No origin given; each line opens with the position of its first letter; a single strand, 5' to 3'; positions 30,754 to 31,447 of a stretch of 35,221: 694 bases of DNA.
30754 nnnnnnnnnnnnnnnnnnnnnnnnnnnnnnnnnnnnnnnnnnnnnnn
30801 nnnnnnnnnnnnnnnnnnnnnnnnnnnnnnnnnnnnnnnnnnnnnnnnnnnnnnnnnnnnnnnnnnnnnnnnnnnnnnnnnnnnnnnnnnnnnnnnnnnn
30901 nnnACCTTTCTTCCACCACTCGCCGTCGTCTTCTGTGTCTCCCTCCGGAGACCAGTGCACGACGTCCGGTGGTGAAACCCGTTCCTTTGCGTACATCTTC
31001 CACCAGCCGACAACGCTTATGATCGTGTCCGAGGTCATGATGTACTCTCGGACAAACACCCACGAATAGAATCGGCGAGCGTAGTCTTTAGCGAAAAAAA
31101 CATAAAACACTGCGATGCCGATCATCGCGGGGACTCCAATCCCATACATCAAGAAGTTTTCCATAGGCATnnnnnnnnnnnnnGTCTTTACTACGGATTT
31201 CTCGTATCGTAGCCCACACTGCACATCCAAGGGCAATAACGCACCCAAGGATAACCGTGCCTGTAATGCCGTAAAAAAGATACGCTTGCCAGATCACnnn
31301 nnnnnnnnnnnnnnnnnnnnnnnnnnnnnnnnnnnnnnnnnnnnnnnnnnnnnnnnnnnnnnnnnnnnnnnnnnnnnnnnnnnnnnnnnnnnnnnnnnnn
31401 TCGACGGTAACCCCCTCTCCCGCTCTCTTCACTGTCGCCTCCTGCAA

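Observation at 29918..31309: Compositionally foreign micro-island of five small SD-led genes (3 tiny TM proteins, stand-alone NrdR-like zinc ribbon, orphan MraZ-like protein)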

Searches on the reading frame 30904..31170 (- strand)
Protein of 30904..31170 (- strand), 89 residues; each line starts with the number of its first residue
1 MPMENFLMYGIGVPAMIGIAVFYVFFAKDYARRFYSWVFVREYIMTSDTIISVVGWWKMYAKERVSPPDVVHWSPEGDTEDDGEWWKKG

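Call 7: search_protein_families(library=pfam, max_evalue=1, proteins=[window:30904-31170:-])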
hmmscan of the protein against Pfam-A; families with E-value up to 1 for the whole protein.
seq(89 aa): 0 families

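Call 8: search_protein_families(library=ncbifam, max_evalue=1, proteins=[window:30904-31170:-])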
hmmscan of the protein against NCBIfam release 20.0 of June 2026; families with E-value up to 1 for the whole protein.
seq(89 aa): 0 families

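Call 26: search_protein_families(library=phrogs, max_evalue=0.1, proteins=[window:30904-31170:-])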
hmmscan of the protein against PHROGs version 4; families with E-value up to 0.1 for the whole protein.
seq(89 aa): 0 families

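Call 27: search_protein_families(library=padloc, max_evalue=0.1, proteins=[window:30904-31170:-])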
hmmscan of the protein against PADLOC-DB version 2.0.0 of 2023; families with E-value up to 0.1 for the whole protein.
seq(89 aa): 0 families

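Call 76: search_dna_similar(query=window:30904-31170:-, collection=phages, mode=protein, max_evalue=0.05, max_rows=10)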
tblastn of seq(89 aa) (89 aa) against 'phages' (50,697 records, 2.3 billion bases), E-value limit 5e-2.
No match.

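Call 99: find_related_loci(query=window:30904-31164:-, collection=viral_contigs, flank=5000)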
Query seq(87 aa) (87 aa) in viral_contigs; peptide patterns used: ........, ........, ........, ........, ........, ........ (x = any residue, [..] = any of these).
1 stretches matched a pattern, but none encodes a relative of the query by tblastn (E <= 1e-3).

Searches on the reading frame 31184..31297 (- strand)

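Call 7: search_protein_families(library=pfam, max_evalue=1, proteins=[window:31184-31297:-])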
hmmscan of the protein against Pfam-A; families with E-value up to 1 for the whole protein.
seq(38 aa): 1 family
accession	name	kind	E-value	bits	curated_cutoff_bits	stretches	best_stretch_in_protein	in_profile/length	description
PF16013.10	DUF4781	-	0.063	12.5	27.9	1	4-34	107-138/310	Domain of unknown function (DUF4781)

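Call 8: search_protein_families(library=ncbifam, max_evalue=1, proteins=[window:31184-31297:-])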
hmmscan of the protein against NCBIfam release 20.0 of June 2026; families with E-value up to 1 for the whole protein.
seq(38 aa): 1 family
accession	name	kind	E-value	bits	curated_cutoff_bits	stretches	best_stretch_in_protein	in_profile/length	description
NF033608.1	type_I_tox_Fst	subfamily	0.062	13.1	26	1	7-23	2-18/28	type I toxin-antitoxin system Fst family toxin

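Call 26: search_protein_families(library=phrogs, max_evalue=0.1, proteins=[window:31184-31297:-])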
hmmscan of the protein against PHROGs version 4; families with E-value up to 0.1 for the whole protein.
seq(38 aa): 0 families

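Call 27: search_protein_families(library=padloc, max_evalue=0.1, proteins=[window:31184-31297:-])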
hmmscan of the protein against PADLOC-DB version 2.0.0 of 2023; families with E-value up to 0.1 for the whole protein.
seq(38 aa): 0 families
